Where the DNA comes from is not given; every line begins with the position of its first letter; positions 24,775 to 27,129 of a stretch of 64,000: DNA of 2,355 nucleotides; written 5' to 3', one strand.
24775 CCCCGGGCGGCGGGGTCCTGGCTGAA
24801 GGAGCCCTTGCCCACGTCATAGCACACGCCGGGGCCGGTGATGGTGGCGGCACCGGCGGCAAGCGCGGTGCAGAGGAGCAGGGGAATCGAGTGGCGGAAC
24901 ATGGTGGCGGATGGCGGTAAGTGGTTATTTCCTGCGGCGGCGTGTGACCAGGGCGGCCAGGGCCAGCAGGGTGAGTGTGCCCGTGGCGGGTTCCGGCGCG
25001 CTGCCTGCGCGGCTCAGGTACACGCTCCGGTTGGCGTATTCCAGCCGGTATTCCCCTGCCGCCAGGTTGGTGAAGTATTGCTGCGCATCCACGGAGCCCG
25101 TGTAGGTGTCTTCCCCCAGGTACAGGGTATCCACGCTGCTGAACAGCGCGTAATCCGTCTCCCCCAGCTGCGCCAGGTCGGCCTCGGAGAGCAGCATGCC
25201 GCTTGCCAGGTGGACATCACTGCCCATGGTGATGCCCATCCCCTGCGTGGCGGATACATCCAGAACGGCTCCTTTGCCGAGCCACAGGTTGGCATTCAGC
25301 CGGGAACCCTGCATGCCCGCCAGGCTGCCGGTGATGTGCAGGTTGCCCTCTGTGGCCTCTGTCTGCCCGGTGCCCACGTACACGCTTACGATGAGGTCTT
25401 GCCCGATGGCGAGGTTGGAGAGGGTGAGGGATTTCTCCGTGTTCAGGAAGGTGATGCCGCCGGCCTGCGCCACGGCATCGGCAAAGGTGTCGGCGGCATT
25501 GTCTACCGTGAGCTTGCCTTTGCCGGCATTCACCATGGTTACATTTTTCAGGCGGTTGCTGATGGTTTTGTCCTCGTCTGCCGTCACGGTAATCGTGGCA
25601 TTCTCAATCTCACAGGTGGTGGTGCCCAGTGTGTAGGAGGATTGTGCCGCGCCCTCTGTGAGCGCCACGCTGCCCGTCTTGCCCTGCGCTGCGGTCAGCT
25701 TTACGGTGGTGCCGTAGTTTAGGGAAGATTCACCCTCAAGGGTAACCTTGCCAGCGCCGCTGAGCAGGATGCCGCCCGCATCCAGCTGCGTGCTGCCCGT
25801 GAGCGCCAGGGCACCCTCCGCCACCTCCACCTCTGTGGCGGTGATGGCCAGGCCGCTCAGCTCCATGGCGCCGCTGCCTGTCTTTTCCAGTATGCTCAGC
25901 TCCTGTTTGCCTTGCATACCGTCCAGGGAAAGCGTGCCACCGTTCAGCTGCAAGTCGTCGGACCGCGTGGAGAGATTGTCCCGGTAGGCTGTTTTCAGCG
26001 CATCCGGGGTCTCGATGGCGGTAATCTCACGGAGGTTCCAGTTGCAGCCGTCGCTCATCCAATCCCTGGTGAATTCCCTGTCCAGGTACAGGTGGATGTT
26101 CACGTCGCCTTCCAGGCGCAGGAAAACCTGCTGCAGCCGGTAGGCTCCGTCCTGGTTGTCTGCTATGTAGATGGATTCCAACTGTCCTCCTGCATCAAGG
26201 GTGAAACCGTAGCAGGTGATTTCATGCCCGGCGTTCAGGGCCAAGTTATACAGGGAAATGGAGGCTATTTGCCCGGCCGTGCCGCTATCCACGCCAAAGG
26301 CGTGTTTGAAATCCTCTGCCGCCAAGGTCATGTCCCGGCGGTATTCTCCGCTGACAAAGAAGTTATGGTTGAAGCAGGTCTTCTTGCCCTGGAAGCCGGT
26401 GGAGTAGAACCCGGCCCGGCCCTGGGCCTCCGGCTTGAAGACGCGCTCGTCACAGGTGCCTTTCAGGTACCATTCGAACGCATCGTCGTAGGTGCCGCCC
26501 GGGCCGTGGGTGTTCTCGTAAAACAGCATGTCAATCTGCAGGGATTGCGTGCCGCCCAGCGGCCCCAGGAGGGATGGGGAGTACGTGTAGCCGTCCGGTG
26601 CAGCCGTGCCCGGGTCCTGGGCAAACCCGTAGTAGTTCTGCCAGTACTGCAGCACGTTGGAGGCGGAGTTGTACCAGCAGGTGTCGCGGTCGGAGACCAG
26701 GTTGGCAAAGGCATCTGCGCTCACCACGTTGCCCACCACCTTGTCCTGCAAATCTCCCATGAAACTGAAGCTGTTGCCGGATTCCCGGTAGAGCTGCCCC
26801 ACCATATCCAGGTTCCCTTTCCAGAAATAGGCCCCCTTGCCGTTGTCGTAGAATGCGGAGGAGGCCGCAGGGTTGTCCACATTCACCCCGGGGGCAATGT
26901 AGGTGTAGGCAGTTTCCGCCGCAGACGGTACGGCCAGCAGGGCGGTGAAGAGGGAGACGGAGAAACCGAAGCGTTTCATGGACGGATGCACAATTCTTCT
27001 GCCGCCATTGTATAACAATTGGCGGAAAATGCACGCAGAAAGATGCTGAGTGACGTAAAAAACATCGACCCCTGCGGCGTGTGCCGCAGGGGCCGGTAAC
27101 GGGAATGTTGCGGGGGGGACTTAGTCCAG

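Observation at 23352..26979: Tandem pair of IdeS/Mac-like (peptidase C66-like) cysteine proteases, one PEP-CTERM anchored and one apparently released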

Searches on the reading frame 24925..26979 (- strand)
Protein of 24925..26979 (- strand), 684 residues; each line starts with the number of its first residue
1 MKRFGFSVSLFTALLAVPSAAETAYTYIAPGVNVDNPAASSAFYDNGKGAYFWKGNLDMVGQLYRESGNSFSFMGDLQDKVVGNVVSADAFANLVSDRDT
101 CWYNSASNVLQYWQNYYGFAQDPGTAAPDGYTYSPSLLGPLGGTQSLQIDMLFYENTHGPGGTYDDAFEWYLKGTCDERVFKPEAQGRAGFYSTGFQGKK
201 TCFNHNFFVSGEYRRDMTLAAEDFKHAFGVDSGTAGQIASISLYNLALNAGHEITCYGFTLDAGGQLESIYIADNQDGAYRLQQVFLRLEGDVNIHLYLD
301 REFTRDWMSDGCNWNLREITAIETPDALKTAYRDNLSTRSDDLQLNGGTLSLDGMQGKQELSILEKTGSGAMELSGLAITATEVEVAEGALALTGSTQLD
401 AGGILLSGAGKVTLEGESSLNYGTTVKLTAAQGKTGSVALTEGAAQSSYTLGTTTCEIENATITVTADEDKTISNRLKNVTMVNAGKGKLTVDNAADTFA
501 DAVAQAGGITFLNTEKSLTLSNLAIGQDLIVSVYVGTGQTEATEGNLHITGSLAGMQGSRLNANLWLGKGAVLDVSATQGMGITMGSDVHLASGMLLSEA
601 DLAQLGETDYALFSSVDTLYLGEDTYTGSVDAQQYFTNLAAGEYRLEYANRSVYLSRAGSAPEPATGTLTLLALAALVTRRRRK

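Call 5: search_protein_families(library=pfam, proteins=[window:24925-26979:-], max_evalue=1)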
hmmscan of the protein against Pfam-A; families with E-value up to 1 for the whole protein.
window:24925-26979:- (684 aa): 2 families
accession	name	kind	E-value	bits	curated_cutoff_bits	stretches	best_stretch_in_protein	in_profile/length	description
PF07589.16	PEP-CTERM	-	0.0031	18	20.7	1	661-683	2-24/24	PEP-CTERM motif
PF13944.12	Calycin_like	-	0.07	13.9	30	1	457-554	19-109/124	Calycin-like beta-barrel domain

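Call 6: search_protein_families(library=ncbifam, proteins=[window:24925-26979:-], max_evalue=1)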
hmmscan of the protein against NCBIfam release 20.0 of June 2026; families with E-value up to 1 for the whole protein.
window:24925-26979:- (684 aa): 4 families
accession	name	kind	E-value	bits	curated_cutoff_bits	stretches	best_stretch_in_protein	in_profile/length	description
TIGR02595.1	PEP_CTERM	domain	0.0019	18.9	16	1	661-684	1-24/24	PEP-CTERM sorting domain-containing protein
TIGR03382.1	GC_trans_RRR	domain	0.0049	17.5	15.85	1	659-683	3-26/27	MYXO-CTERM sorting domain-containing protein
TIGR03901.2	MYXO-CTERM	domain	0.0058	17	20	1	657-683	7-33/34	MYXO-CTERM sorting domain-containing protein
NF038125.1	PEP_CTERM_THxN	subfamily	0.0071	15.9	85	1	603-684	164-246/246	THxN family PEP-CTERM protein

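Call 8: search_solved_structures(query=window:24925-26979:-, max_evalue=10, show_alignments=3)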
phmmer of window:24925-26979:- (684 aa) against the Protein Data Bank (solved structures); distinct sequences matched with E-value up to 10: 0.

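Call 15: find_homologous_proteins(query=window:24925-26979:-, max_evalue=0.001)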
Query window:24925-26979:- (684 aa): 9 proteins with E <= 0.001 among 8000 candidates.
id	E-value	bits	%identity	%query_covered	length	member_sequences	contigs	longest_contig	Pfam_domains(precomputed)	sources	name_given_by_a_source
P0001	0.0e+0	1411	93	100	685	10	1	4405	-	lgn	-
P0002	0.0e+0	1067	75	100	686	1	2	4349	-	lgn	-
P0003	4.2e-194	665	50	100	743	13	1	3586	-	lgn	-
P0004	1.3e-190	653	49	100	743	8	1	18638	-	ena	-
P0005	3.1e-170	586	49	98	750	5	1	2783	-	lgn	-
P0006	6.5e-82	294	34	94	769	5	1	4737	-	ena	-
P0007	2.6e-75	272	32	98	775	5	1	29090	-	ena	-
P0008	4.9e-75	271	32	98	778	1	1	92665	-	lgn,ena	-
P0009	1.5e-73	266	33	94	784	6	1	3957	-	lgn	-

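Call 17: find_encoding_contigs(protein=P0008, flank=10000, max_places=3)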
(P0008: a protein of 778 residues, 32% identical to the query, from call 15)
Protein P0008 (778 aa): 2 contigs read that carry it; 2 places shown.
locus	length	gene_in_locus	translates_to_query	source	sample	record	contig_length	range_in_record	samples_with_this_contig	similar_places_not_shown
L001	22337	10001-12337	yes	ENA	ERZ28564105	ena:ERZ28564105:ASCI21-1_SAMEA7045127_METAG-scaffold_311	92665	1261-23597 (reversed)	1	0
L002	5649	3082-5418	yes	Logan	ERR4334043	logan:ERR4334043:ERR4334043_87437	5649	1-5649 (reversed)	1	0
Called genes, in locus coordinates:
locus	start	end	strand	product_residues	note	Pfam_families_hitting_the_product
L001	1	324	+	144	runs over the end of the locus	-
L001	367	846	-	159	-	-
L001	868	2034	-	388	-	PF00155:Aminotran_1_2, PF01041:DegT_DnrJ_EryC1, PF01053:Cys_Met_Meta_PP (weak)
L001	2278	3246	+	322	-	PF02113:Peptidase_S13 (faint), PF00768:Peptidase_S11, PF13354:Beta-lactamase2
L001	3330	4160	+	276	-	-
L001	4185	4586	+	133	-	-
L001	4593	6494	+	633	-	PF03279:Lip_A_acyltrans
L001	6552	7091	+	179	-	PF01883:FeS_assembly_P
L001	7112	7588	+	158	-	-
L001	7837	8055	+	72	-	-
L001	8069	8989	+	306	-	PF01379:Porphobil_deam, PF03900:Porphobil_deamC (weak)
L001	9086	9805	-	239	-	PF00121:TIM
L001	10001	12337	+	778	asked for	-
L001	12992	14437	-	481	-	PF04326:SLFN_AlbA_2, PF13749:HATPase_c_4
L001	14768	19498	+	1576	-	PF12951:PATR (weak)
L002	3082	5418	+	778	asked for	-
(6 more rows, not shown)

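Call 31: find_encoding_contigs(protein=P0004, flank=8000, max_places=2)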
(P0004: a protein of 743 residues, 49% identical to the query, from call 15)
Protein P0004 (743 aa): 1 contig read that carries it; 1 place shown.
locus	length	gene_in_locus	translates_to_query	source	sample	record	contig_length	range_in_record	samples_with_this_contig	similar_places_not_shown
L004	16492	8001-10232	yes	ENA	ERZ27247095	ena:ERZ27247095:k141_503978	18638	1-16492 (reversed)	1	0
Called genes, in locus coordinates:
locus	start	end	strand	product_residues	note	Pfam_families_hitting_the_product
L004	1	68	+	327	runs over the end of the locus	PF20030:bpMoxR, PF07726:AAA_3, PF07728:AAA_5, PF17863:AAA_lid_2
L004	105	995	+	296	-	PF01882:DUF58, PF13519:VWA_2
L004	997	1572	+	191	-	-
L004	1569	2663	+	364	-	PF00092:VWA, PF13519:VWA_2, PF06707:DUF1194 (weak)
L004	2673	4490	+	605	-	PF00092:VWA, PF13519:VWA_2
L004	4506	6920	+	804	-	-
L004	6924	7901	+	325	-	PF13387:Lnb_N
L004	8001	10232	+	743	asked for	-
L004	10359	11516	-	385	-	PF04389:Peptidase_M28 (faint), PF05343:Peptidase_M42, PF01546:Peptidase_M20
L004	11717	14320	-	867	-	PF01797:Y1_Tnp, PF07399:Na_H_antiport_3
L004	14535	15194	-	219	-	PF08238:Sel1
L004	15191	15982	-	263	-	PF03167:UDG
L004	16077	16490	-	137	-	?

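Call 33: find_encoding_contigs(protein=P0001, flank=5000, max_places=3)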
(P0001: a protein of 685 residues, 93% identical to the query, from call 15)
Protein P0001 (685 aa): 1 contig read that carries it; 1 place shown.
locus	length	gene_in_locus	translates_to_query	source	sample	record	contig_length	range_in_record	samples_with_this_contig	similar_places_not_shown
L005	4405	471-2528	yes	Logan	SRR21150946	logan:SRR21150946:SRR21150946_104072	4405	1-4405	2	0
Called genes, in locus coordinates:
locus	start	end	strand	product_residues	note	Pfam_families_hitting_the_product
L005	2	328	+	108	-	?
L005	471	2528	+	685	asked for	-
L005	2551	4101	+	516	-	PF09028:Mac-1 (faint)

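Call 57: predict_structure(alignment_id=A4)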
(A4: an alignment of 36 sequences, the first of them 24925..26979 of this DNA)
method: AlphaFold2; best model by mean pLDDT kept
length: 684 residues; sequences in the alignment: 36
mean_pLDDT: 83.1   pTM: 0.55
mean pLDDT of the five models: 83.1, 82.7, 81.9, 81.3, 80.7
residues with pLDDT >= 90: 387; 70-90: 162; 50-70: 64; < 50: 71
segments of 3 or more residues with pLDDT < 50: 1-7, 16-22, 340-342, 346-356, 423-437, 439-455, 661-665
pLDDT, mean of each block of 10 residues (from residue 1): 43 47 73 79 92 93 97 96 94 94 97 94 94 94 97 93 92 95 95 95 90 90 93 88 92 96 93 94 97 95 94 94 94 66 45 47 71 75 72 76 65 66 45 39 36 54 74 78 87 82 95 85 97 91 94 98 96 95 96 96 90 97 88 95 93 87 52 73 59
secondary structure, 60 per line:
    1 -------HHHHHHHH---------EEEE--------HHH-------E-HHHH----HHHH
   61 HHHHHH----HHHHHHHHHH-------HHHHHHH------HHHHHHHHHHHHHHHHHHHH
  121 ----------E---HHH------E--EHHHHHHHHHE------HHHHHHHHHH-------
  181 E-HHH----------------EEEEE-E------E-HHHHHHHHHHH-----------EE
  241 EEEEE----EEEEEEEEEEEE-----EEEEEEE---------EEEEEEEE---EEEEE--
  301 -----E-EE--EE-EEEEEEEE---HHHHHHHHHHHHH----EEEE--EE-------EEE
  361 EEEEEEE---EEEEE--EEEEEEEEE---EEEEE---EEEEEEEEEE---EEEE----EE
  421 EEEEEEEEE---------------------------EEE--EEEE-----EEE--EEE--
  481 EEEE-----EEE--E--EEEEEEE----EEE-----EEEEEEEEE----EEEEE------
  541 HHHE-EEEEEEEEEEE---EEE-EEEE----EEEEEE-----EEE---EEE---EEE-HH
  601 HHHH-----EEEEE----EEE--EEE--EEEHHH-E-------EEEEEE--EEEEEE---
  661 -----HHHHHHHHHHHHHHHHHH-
elements in order (helices of 4 or more, strands of 3 or more residues): H8-15 E25-28 H49-52 H57-66 H71-80 H88-94 H101-120 H148-156 H164-173 E202-206 H217-227 E239-245 E250-261 E267-273 E283-290 E294-298 E315-322 H326-338 E343-346 E358-367 E371-375 E378-386 E390-394 E398-407 E411-414 E419-429 E457-459 E462-465 E471-473 E476-478 E481-484 E490-492 E498-504 E509-511 E517-525 E530-534 E546-556 E560-562 E564-567 E572-577 E583-585 E589-591 E595-597 H599-604 E610-614 E619-621 E624-626 E629-631 E644-649 E652-657 H666-683

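Call 60: fold_search(model_id=the predicted structure, library=pdb)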
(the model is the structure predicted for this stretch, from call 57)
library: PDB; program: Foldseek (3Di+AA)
matches with E <= 10: 285; with E <= 0.001: 12
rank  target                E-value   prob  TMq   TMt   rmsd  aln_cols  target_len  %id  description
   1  9arc                  5.3e-08  1.00  0.29  0.43   7.7       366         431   13  Crystal Structure of C0362 (TDE_0362 [TDE0362] resi 205-647) (released 2024-11-27)
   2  9mdm                  7.3e-08  1.00  0.28  0.42   9.6       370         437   14  Crystal Structure of C412S Mutant of C0362 (TDE_0362 [TDE0362] resi 205-647) (released 2025-02-12)
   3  9mdk                  7.7e-08  1.00  0.28  0.41   9.4       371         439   13  Crystal Structure of E64-inhibited C0362 (TDE_0362 [TDE0362] resi 205-647) (released 2025-02-12)
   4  9mdo                  8.8e-08  1.00  0.28  0.42   9.7       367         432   14  Crystal Structure of Y559A Prosegment Binding Loop Mutant of C0362 (TDE_0362 [TDE0362] resi 205-647) (released 2025-02-12)
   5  9hb2                  2.4e-07  1.00  0.26  0.55   8.4       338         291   12  Structure of the truncated version of IdeC protease C94S from Streptococcus canis (released 2025-10-01)
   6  2avw_D                4.6e-07  1.00  0.23  0.48   9.7       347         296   11  Crystal structure of monoclinic form of streptococcus Mac-1 (released 2006-02-28)
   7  9hb1                  7.0e-07  1.00  0.24  0.52   7.1       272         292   14  Structure of IdeC protease C94S from Streptococcus canis (released 2025-10-01)
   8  8a47_C                7.7e-07  1.00  0.23  0.49  12.2       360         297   13  IdeS in complex with IgG1 Fc (released 2022-11-30)
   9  2au1                  1.2e-06  1.00  0.27  0.58   6.8       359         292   12  Crystal Structure of group A Streptococcus MAC-1 orthorhombic form (released 2006-02-28)
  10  2avw_B                1.7e-06  1.00  0.25  0.54   8.0       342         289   14  Crystal structure of monoclinic form of streptococcus Mac-1 (released 2006-02-28)
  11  2avw_A                2.3e-06  1.00  0.21  0.44  12.2       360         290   13  Crystal structure of monoclinic form of streptococcus Mac-1 (released 2006-02-28)
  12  1y08                  3.3e-06  1.00  0.26  0.57   8.1       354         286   13  Structure of the Streptococcal Endopeptidase IdeS, a Novel Cysteine Proteinase with Strict Specificity for IgG (released 2004-12-21)
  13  3sze                  2.8e-02  0.30  0.14  0.12  20.3       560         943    8  Crystal structure of the passenger domain of the E. coli autotransporter EspP (released 2011-10-12)
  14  3ak5_C                1.2e-01  0.18  0.14  0.11  18.8       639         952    9  Hemoglobin protease (Hbp) passenger missing domain-2 (released 2010-10-06)
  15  8e7f                  1.3e-01  0.20  0.08  0.09  14.8       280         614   15  Crystal structure of the autotransporter Ssp from Serratia marcescens. (released 2023-03-08)
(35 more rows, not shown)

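Call 66: search_solved_structures(query=A2, max_evalue=1, show_alignments=2)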
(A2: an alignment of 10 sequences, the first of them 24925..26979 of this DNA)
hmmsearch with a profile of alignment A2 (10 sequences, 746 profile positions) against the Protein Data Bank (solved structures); distinct sequences matched with E-value up to 1: 4.
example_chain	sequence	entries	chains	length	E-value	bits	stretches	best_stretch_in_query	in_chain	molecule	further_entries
9mdo_A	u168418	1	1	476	0.00037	22.1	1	103-293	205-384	Bacterial Ig-like domain protein C0362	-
9arc_A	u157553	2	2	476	0.00092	20.8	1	103-294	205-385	Bacterial Ig-like domain protein C0362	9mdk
8a47_C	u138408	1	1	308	0.0058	18.2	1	195-312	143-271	IgG-degrading protease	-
9mdm_A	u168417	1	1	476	0.042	15.4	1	103-294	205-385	Bacterial Ig-like domain protein C0362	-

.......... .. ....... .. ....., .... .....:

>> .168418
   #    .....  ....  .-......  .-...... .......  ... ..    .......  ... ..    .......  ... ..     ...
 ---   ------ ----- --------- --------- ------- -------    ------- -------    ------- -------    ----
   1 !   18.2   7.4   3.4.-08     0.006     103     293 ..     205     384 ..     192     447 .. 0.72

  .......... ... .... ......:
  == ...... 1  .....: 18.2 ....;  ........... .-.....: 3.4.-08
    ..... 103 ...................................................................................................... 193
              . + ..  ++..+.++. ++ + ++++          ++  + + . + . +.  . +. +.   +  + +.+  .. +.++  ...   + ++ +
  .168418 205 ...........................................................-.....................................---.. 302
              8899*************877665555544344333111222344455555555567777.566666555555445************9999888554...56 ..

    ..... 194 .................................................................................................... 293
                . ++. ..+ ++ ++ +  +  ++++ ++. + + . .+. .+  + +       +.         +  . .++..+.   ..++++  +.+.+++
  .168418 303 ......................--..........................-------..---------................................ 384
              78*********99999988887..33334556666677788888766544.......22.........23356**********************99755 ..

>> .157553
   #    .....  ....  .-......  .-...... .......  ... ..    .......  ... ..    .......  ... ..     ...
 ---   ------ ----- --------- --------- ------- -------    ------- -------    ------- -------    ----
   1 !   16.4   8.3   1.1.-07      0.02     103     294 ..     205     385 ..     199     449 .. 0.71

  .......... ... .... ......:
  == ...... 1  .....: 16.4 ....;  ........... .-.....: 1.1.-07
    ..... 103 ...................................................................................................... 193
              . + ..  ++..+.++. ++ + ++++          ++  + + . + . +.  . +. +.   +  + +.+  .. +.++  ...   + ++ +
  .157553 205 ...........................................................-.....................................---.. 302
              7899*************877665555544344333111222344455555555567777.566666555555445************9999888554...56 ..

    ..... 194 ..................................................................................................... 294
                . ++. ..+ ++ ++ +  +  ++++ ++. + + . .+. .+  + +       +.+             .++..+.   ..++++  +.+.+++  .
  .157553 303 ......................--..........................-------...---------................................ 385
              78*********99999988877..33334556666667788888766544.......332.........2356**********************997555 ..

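Call 69: list_cluster_members(proteins=[window:24925-26979:-, window:23352-24902:-, P0104, P0157, P0001, P0175, P0187, P0183, P0023, P0034])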
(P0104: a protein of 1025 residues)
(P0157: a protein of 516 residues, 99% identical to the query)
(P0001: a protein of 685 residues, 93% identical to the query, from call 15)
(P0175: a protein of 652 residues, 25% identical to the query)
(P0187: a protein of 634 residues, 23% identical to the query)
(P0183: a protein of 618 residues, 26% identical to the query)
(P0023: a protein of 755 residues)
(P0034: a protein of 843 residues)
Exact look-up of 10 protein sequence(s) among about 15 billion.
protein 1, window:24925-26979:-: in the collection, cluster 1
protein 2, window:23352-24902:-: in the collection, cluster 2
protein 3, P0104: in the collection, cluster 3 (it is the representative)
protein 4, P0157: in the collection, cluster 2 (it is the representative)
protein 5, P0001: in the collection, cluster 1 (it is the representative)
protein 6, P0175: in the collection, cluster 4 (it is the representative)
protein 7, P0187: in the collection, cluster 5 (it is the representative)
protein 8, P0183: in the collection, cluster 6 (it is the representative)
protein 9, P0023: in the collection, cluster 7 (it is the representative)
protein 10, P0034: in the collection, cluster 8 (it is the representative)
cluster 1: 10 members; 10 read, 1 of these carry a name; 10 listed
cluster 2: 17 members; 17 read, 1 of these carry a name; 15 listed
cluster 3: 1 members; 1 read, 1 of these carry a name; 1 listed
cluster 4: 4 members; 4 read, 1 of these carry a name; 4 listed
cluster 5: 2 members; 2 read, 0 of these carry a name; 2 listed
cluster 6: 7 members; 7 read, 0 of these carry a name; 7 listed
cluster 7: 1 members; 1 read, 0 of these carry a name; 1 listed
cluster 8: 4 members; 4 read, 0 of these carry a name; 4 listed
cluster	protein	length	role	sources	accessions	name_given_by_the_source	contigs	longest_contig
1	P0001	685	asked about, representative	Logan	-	-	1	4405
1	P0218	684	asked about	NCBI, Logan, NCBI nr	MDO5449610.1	MAG: PEP-CTERM sorting domain-containing protein [Akkermansia sp.] | PEP-CTERM sorting domain-containing protein [Akkermansia sp.]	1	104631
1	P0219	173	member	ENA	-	-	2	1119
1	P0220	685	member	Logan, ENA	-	-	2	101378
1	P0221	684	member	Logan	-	-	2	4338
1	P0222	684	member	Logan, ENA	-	-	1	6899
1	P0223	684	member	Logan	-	-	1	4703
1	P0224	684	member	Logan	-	-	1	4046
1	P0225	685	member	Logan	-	-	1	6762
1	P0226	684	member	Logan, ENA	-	-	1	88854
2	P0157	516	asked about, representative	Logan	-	-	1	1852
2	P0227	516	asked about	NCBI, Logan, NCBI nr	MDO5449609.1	MAG: hypothetical protein Q4F30_01835 [Akkermansia sp.] | hypothetical protein [Akkermansia sp.]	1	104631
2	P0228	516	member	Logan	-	-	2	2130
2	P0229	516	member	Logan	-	-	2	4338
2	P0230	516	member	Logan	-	-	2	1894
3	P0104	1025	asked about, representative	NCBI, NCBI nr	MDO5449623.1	MAG: hypothetical protein Q4F30_01910 [Akkermansia sp.] | hypothetical protein [Akkermansia sp.]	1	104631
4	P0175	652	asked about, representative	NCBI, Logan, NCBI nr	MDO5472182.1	MAG: hypothetical protein Q4F35_02495 [Akkermansia sp.] | hypothetical protein [Akkermansia sp.]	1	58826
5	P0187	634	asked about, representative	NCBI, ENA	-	-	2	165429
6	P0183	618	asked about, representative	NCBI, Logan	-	-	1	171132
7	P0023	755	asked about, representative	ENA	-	-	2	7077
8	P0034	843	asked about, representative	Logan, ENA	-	-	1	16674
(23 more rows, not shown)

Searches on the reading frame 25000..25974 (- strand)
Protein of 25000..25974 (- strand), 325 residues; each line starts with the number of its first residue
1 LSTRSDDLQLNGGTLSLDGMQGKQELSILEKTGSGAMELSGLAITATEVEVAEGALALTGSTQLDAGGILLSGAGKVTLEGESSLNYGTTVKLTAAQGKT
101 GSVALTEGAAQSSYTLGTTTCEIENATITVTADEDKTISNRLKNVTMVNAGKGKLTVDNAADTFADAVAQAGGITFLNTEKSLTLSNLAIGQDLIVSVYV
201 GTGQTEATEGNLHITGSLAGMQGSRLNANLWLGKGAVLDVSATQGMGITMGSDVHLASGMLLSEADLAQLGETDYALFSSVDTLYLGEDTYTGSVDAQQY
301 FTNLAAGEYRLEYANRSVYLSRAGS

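Call 71: search_protein_families(library=pfam, proteins=[window:25000-25974:-], max_evalue=10)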
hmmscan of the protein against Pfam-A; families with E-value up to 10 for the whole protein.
seq(325 aa): 2 families
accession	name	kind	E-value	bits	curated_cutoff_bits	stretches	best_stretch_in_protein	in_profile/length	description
PF13944.12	Calycin_like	-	0.024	15.4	30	1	122-219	19-109/124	Calycin-like beta-barrel domain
PF12951.13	PATR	-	0.51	10.9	27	1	29-57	1-29/30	Passenger-associated-transport-repeat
